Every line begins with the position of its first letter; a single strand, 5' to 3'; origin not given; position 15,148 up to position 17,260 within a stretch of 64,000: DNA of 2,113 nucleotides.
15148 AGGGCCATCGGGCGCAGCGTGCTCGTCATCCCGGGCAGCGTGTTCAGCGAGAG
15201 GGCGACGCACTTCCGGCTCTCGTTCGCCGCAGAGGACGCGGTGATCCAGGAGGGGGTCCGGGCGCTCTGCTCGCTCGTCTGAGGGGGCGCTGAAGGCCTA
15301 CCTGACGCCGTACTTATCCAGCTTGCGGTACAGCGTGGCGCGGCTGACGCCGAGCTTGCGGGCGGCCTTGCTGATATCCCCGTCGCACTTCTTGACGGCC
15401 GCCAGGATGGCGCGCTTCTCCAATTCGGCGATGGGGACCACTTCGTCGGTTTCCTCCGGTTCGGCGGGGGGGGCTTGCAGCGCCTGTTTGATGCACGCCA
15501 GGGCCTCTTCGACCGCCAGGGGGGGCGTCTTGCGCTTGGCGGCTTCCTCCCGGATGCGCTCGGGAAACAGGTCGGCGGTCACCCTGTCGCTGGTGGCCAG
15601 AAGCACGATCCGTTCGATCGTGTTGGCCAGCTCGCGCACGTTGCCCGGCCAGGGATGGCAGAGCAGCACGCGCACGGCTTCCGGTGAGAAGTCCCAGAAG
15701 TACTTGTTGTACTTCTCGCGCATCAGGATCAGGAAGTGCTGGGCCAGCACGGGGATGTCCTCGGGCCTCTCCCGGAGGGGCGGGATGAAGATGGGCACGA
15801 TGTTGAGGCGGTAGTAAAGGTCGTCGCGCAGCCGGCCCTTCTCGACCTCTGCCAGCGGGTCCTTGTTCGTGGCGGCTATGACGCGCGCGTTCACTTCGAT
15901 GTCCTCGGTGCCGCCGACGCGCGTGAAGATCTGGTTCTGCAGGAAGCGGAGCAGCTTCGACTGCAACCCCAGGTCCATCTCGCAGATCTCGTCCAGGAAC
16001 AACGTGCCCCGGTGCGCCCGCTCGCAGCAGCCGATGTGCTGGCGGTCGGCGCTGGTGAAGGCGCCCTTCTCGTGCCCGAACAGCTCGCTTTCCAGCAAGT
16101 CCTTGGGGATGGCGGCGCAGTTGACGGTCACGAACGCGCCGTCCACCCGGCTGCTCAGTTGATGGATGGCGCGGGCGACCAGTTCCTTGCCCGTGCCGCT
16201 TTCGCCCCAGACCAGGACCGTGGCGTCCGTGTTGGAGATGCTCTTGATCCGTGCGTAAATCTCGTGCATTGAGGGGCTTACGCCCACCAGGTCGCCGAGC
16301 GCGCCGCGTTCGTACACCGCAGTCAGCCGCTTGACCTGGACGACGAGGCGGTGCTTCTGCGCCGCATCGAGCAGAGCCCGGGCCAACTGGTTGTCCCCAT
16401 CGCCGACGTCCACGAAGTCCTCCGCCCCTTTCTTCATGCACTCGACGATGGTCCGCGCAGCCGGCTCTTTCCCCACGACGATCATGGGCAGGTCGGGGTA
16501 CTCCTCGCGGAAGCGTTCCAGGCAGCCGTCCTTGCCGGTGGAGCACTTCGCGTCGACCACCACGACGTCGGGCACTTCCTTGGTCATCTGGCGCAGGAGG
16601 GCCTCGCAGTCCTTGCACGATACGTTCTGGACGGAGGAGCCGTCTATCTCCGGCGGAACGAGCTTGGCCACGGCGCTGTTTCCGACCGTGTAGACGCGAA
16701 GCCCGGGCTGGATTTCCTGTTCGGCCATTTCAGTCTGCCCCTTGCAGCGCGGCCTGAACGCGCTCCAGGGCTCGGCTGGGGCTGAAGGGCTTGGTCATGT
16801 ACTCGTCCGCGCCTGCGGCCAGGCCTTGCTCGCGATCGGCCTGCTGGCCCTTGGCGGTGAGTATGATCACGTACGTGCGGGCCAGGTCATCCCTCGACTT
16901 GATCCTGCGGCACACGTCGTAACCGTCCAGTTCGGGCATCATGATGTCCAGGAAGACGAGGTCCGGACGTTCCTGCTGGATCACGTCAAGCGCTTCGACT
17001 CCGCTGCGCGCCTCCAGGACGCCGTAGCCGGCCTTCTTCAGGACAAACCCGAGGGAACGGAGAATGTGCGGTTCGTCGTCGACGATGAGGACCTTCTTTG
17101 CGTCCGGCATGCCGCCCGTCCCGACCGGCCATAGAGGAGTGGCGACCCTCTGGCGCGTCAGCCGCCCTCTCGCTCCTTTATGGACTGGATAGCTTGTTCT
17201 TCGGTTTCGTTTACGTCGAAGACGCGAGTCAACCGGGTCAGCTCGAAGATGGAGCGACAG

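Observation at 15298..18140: CYTH (class IV adenylate-cyclase-like) - STAS - CheY - sigma-54 activator operon with a pseudo-receiver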

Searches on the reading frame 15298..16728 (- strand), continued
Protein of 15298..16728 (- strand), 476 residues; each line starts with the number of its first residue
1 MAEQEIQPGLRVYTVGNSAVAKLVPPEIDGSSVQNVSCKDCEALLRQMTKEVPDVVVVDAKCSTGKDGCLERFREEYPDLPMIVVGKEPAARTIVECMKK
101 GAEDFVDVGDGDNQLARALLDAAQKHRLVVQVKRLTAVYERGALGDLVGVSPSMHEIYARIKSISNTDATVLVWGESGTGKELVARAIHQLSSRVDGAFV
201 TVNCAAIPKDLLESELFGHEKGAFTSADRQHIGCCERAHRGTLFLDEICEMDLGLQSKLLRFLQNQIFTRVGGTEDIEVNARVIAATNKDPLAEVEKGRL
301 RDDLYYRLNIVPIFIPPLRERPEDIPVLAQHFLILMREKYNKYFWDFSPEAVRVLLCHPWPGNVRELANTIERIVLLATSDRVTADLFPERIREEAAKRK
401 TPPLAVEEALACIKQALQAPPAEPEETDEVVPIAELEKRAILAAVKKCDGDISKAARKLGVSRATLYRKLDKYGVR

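Call 71: find_homologous_proteins(query=A4, max_evalue=1e-30)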
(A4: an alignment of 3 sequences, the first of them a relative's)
Query A4 (3 sequences) (565 aa, profile of the alignment): 5105 proteins with E <= 1e-30 among 8000 candidates; the best 120 are listed.
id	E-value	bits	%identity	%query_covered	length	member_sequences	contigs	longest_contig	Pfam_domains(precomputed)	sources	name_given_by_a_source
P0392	4.0e-283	958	100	100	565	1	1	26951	PF13185.13,PF01590.33,PF13492.13,PF07228.18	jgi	-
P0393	4.5e-279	945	47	85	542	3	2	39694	PF13185.13,PF01590.33,PF13492.13,PF07228.18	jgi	jgi:serine phosphatase RsbU (regulator of sigma subunit)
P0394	5.4e-279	945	48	86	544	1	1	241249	PF13185.13,PF01590.33,PF13492.13,PF07228.18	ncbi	-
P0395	1.6e-234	798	71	99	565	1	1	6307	PF13185.13,PF01590.33,PF13492.13,PF07228.18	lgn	-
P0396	7.5e-233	792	70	99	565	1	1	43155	PF13185.13,PF01590.33,PF13492.13,PF07228.18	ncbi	-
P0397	2.4e-227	774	71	99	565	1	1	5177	PF13185.13,PF01590.33,PF13492.13,PF07228.18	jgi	jgi:hypothetical protein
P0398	3.3e-222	757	46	87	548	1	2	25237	PF13185.13,PF01590.33,PF13492.13,PF07228.18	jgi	jgi:phosphoserine phosphatase RsbU/P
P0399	5.2e-205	700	53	98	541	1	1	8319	PF13185.13,PF01590.33,PF13492.13,PF07228.18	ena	-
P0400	9.2e-204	696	54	99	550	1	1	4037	PF13185.13,PF01590.33,PF13492.13,PF07228.18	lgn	-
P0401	7.6e-201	687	54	99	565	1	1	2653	PF13185.13,PF01590.33,PF13492.13,PF07228.18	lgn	-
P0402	1.8e-196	672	52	99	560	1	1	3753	PF13185.13,PF01590.33,PF13492.13,PF07228.18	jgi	-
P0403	2.7e-196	672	52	99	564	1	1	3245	PF13185.13,PF01590.33,PF13492.13,PF07228.18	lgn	-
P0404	8.1e-196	670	50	99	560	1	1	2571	PF13185.13,PF01590.33,PF13492.13,PF07228.18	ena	-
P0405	1.3e-195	669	52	100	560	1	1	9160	PF13185.13,PF01590.33,PF13492.13,PF07228.18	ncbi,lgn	ncbi:MAG: GAF domain-containing SpoIIE family protein phosphatase [Planctomycetota bacterium]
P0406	9.2e-195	666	52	99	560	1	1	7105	PF13185.13,PF01590.33,PF07228.18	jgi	-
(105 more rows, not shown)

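Call 72: find_encoding_contigs(protein=P0405, flank=8000, max_places=2)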
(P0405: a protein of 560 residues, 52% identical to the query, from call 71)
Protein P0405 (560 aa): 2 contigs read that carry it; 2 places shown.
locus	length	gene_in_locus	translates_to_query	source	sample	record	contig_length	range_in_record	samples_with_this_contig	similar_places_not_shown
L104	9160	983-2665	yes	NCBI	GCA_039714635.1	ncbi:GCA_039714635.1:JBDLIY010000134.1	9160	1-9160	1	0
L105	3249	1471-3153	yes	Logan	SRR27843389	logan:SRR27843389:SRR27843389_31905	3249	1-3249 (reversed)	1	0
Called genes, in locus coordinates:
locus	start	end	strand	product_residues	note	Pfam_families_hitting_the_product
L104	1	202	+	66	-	PF02954:HTH_8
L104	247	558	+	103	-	PF01740:STAS, PF13466:STAS_2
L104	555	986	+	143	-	PF13581:HATPase_c_2, PF02518:HATPase_c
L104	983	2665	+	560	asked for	PF13492:GAF_3 (faint), PF01590:GAF, PF13185:GAF_2, PF07228:SpoIIE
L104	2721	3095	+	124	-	PF00072:Response_reg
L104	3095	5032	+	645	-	PF00989:PAS, PF13188:PAS_8 (weak), PF13426:PAS_9, PF00512:HisKA, PF02518:HATPase_c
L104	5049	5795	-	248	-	PF00535:Glycos_transf_2, PF13641:Glyco_tranf_2_3 (weak)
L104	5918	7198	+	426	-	PF13231:PMT_2 (weak)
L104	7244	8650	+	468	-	PF01554:MatE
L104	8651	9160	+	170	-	?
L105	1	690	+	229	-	?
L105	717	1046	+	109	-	PF01740:STAS, PF13466:STAS_2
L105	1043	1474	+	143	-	PF13581:HATPase_c_2, PF02518:HATPase_c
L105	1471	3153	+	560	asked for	PF13492:GAF_3 (faint), PF01590:GAF, PF13185:GAF_2, PF07228:SpoIIE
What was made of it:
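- Starting from the PP2C side, L104 shows the C-terminal end of a bEBP followed by STAS, RsbW-like, GAF-PP2C, REC and HK (call 72).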

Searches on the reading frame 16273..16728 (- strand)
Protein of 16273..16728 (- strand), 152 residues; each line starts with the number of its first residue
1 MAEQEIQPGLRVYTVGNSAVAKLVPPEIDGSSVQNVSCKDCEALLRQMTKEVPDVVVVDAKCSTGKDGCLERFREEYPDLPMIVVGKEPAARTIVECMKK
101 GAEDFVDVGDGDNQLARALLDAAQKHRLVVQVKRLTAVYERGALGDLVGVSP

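Call 18: find_related_loci(query=A2, collection=genome_contigs, flank=7000)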
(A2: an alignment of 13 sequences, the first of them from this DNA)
Query A2 (152 aa) in genome_contigs; peptide patterns used: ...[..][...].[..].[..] (x = any residue, [..] = any of these).
80 stretches matched a pattern; 10 encode a relative of the query (tblastn E <= 1e-3); 10 distinct loci.
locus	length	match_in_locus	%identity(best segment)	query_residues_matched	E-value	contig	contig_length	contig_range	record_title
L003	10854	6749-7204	61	1-152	5e-59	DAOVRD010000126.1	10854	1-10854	MAG TPA_asm: Planctomycetota bacterium isolate CSMAG_1592 CSMAG_1592_k141_2899702_length_10854_cov_30.9244, whole genome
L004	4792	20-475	59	1-152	3e-55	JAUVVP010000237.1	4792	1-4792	MAG: Planctomycetota bacterium isolate CSMAG_1167 CSMAG_1167_k127_1371896_length_4792_cov_47.0000, whole genome shotgun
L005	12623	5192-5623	57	10-152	2e-49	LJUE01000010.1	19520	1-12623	MAG: Planctomycetes bacterium SM23_32 WORSMTZ_5222, whole genome shotgun sequence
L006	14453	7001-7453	50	3-152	5e-45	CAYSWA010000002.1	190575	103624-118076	MAG TPA_asm: uncultured candidatus Brocadiaceae bacterium isolate SRP141376_co1_83 genome assembly, contig: NODE_111_len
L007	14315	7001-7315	31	6-106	5e-10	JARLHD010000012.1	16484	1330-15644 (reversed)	MAG: Ignavibacteriaceae bacterium isolate MAG_CO62 MetaCoAG_Bin_62_Oxic_k141_44790, whole genome shotgun sequence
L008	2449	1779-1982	37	69-136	2e-7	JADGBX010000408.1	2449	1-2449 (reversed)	MAG: Magnetococcales bacterium isolate nwalbin5 nwal_bin5_NODE_408_length_2449_cov_2.584739, whole genome shotgun sequen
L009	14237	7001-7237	36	31-106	3e-7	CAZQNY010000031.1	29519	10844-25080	MAG TPA_asm: uncultured Bacteroidales bacterium isolate binchicken_co42_502 genome assembly, contig: NODE_1609_length_29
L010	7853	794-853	70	86-105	9e-6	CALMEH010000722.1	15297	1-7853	MAG TPA_asm: uncultured Acidobacteria bacterium isolate SRR2107211_bin.18_CONCOCT_v1.1_MAG genome assembly, contig: ERZ7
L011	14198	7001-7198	30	70-135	2e-5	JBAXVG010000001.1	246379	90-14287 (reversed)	MAG: Desulfuromonadales bacterium isolate ELA681 MAG681_1, whole genome shotgun sequence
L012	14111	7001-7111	41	70-106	6e-5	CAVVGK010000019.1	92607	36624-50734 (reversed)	MAG: uncultured Ignavibacteria bacterium isolate MFD01721.bin.1.336 genome assembly, contig: contig_9646, whole genome s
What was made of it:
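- Tried and rejected: This returned only 4 true relatives in genome_contigs (call 18).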

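Call 43: predict_structure(alignment_id=A1)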
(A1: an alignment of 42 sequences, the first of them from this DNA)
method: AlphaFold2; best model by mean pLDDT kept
length: 152 residues; sequences in the alignment: 42
mean_pLDDT: 82.0   pTM: 0.74
mean pLDDT of the five models: 82.0, 79.4, 75.7, 72.9, 72.6
residues with pLDDT >= 90: 52; 70-90: 72; 50-70: 16; < 50: 12
segments of 3 or more residues with pLDDT < 50: 1-5, 145-147, 149-152
pLDDT, mean of each block of 10 residues (from residue 1): 57 90 88 91 89 92 82 87 92 92 88 83 86 69 51 40
secondary structure, 60 per line:
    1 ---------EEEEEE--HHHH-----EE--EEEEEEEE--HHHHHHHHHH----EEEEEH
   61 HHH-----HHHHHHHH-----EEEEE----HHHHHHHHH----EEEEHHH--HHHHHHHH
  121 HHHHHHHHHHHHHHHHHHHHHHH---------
elements in order: E10-15 H18-21 E31-38 H41-50 E55-59 H60-63 H69-76 E82-86 H91-99 E104-107 H113-143

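Call 47: fold_search(model_id=the predicted structure, library=pdb)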
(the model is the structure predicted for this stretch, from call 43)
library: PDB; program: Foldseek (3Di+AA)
matches with E <= 10: 1718; with E <= 0.001: 480
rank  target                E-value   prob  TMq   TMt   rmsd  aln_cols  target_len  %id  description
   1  5m7p_B                1.7e-08  1.00  0.69  0.26   2.3       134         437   19  Crystal structure of NtrX from Brucella abortus in complex with ADP processed with the CrystalDirect automated mountin (released 2017-01-25)
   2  5m7p_A                1.9e-08  1.00  0.70  0.26   4.1       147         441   20  Crystal structure of NtrX from Brucella abortus in complex with ADP processed with the CrystalDirect automated mountin (released 2017-01-25)
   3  5m7o_B                1.8e-07  1.00  0.70  0.27   3.2       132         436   19  Crystal structure of NtrX from Brucella abortus processed with the CrystalDirect automated mounting and cryo-cooling t (released 2017-01-25)
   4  4l4u                  1.9e-07  1.00  0.72  0.32   3.6       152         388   18  Crystal structure of construct containing A. aeolicus NtrC1 receiver, central and DNA binding domains (released 2013-08-28)
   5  3jte                  2.6e-07  1.00  0.64  0.76   3.0       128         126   20  Crystal structure of response regulator receiver domain Protein from clostridium thermocellum (released 2009-09-22)
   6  5m7o_A                3.0e-07  1.00  0.68  0.25   2.8       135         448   18  Crystal structure of NtrX from Brucella abortus processed with the CrystalDirect automated mounting and cryo-cooling t (released 2017-01-25)
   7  5m7n_B                3.0e-07  1.00  0.69  0.26   4.1       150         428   20  Crystal structure of NtrX from Brucella abortus in complex with ATP processed with the CrystalDirect automated mountin (released 2017-01-25)
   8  5m7n_A                3.9e-07  1.00  0.68  0.25   2.7       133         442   18  Crystal structure of NtrX from Brucella abortus in complex with ATP processed with the CrystalDirect automated mountin (released 2017-01-25)
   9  2pkx_B                5.0e-07  1.00  0.62  0.77   3.1       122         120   19  E.coli response regulator PhoP receiver domain (released 2007-05-22)
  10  1l5y_B                5.8e-07  1.00  0.66  0.67   3.7       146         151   20  CRYSTAL STRUCTURE OF MG2+ / BEF3-BOUND RECEIVER DOMAIN OF SINORHIZOBIUM MELILOTI DCTD (released 2002-10-23)
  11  4d6y_A                9.1e-07  1.00  0.61  0.74   3.1       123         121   17  Crystal structure of the receiver domain of NtrX from Brucella abortus in complex with beryllofluoride and magnesium (released 2015-07-08)
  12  2pkx_A                9.7e-07  1.00  0.62  0.78   3.1       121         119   19  E.coli response regulator PhoP receiver domain (released 2007-05-22)
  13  3i5a                  1.2e-06  1.00  0.70  0.36   3.5       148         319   18  Crystal structure of full-length WpsR from Pseudomonas syringae (released 2009-08-18)
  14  1zy2_A                1.4e-06  1.00  0.63  0.67   4.1       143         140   18  Crystal structure of the phosphorylated receiver domain of the transcription regulator NtrC1 from Aquifex aeolicus (released 2005-08-16)
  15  4kny_B                1.5e-06  1.00  0.64  0.45   3.1       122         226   17  Crystal structure of the response regulator KdpE complexed to DNA in an active-like conformation (released 2014-02-19)
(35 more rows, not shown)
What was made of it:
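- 16393..16728 (-): Pseudo-receiver domain of the bEBP (aa 1-112). Foldseek top hits are the NtrX, NtrC1 and DctD receivers, TM about 0.7 (calls 43, 47).
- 16300..16392 (-): Long helical linker (aa 113-143) between the pseudo-receiver and the AAA+ domain. The structural matches to NtrC1 and DctD receiver-plus-linker constructs extend over it (calls 43, 47).
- On Phospho-accepting receiver domain (bEBP N-domain): Foldseek matches NtrX, NtrC1 and DctD receivers at E about 1e-8 and TM about 0.7 (calls 43, 47).
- Closest known: NtrC1 and DctD-type response-regulator bEBPs. Same: These are the best structural matches (call 47).
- It has a receiver fold plus an NtrC1/DctD-type linker (calls 43, 47), but has lost D12, T87 and K109 in about 71 of 72 homologues.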

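Call 58: search_protein_families(library=pfam, proteins=[L003:4476-5822:+, L006:5045-6112:-], max_evalue=0.001)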
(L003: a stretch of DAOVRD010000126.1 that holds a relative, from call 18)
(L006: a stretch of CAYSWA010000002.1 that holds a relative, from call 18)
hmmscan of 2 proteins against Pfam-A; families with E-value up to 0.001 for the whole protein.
L003:4476-5822:+ (448 aa): 1 family
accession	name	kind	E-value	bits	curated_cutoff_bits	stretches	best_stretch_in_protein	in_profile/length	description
PF00291.31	PALP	-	2.3e-60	204.9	35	1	92-399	1-294/295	Pyridoxal-phosphate dependent enzyme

L006:5045-6112:- (355 aa): 1 family
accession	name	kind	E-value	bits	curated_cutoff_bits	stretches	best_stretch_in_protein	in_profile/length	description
PF03747.19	ADP_ribosyl_GH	-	1.2e-45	156.9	26.2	1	11-300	1-286/287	ADP-ribosylglycohydrolase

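Call 62: search_protein_representatives(alignment_id=A1)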
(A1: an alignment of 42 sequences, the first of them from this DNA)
Query: 42 sequences, 153 profile positions. Proteins with E-value up to 0.001 (for the whole library): 23877; up to 1e-10: 360; up to 1e-30: 4. The best 150 are listed.
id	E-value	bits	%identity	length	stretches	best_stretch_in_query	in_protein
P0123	8.0e-56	204.6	-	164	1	1-153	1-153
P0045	8.6e-48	178.5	-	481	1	1-153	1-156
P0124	1.8e-42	161.2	-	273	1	4-153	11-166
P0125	3.0e-35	137.8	-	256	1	1-116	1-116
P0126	7.5e-25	104.0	-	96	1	1-96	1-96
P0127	2.8e-23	98.9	-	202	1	14-153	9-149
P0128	6.8e-23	97.6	-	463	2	12-137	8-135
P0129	1.7e-22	96.4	-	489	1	19-153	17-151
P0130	2.1e-22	96.0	-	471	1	16-153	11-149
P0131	1.4e-20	90.2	-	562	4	26-121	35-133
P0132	5.8e-20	88.1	-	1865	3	4-122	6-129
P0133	2.4e-19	86.1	-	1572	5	9-123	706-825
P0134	3.9e-19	85.4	-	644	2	22-127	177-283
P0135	1.5e-18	83.6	-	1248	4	6-123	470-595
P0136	1.3e-17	80.4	-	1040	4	32-113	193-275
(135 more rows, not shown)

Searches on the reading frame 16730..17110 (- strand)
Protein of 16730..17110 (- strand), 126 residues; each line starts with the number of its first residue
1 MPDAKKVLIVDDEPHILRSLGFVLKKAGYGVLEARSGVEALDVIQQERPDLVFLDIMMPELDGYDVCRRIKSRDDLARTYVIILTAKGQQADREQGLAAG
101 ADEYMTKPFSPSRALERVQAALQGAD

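Call 4: search_protein_families(library=pfam, proteins=[window:16730-17110:-], max_evalue=0.01)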
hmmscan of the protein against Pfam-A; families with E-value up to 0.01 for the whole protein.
window:16730-17110:- (126 aa): 3 families
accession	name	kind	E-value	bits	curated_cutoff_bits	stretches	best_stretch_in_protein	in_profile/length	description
PF00072.30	Response_reg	-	1.3e-32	112.7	30.2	1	7-118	1-110/111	Response regulator receiver domain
PF23198.2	PDE8A_N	-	2.1e-06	28.1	29.6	1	5-94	11-101/147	PDE8A-like, N-terminal domain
PF20274.4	cREC_REC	-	0.0089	17.1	27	0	8-86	3-74/88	Cyclic-phosphate processing Receiver domain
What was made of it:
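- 16730..17110 (-): Stand-alone CheY-type receiver (126 aa) with a complete phospho-acceptor pocket (D11, D12, D55, T85, K107). Its stop is 1 nt from the bEBP start. Pfam Response_reg 112.7 bits (call 4).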

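Call 5: search_protein_families(library=ncbifam, proteins=[window:16730-17110:-], max_evalue=0.001)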
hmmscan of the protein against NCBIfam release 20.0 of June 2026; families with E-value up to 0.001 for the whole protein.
window:16730-17110:- (126 aa): 101 families (the best 25 are shown)
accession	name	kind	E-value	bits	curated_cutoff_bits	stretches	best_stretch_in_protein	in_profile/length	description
NF045944.1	ResRegRpaBCyano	equivalog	7.4e-35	120.4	330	1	8-123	1-113/229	response regulator transcription factor RpaB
TIGR02154.1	PhoB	equivalog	1.9e-32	112.4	296.2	1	4-123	2-121/226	phosphate regulon transcriptional regulator PhoB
NF040534.1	resp_reg_YycF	equivalog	3.2e-32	111.7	340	1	5-123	1-116/231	response regulator YycF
NF007135.0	PRK09581.1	equivalog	6.3e-32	111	474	1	6-120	4-118/457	PleD family two-component system response regulator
NF040689.1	MtrAB_MtrA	equivalog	4.6e-30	104.6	300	1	7-123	1-114/219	MtrAB system response regulator MtrA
NF033120.0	vanR_FM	exception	5.1e-30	104.8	460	1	6-123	5-119/231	vancomycin resistance response regulator transcription factor, VanR-F/VanR-M family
NF008296.0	PRK11083.1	equivalog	1.8e-28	99.5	273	1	5-123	4-119/228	two-component system response regulator CreB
NF033117.2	vanR_ACDEGLN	exception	5.5e-28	98.1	350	1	7-123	1-114/226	VanR-ABDEGLN family response regulator transcription factor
NF007005.1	PRK09468.1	equivalog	1.8e-27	96.3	331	1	4-123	3-120/237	osmolarity response regulator transcription factor OmpR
NF053854.1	RespRegPhoBBctds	equivalog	3.1e-27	95.4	270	1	7-123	1-116/225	two-component system response regulator PhoB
NF041733.1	resp_reg_CseB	equivalog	6e-27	94.5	350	1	6-123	2-116/228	two-component system response regulator CseB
NF007982.1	PRK10710.1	equivalog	1.8e-25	89.9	380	1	4-123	7-123/235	envelope stress response regulator BaeR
NF012227.0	AdeR_RR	equivalog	8.1e-23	81.1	340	1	4-123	11-127/239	efflux system response regulator transcription factor AdeR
NF045991.1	RespRegCtrARhodob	equivalog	1.6e-22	80.3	350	1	6-122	2-116/224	response regulator transcription factor CtrA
NF007546.0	PRK10161.1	equivalog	2.3e-22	79.7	471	1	4-122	2-120/229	phosphate response regulator transcription factor PhoB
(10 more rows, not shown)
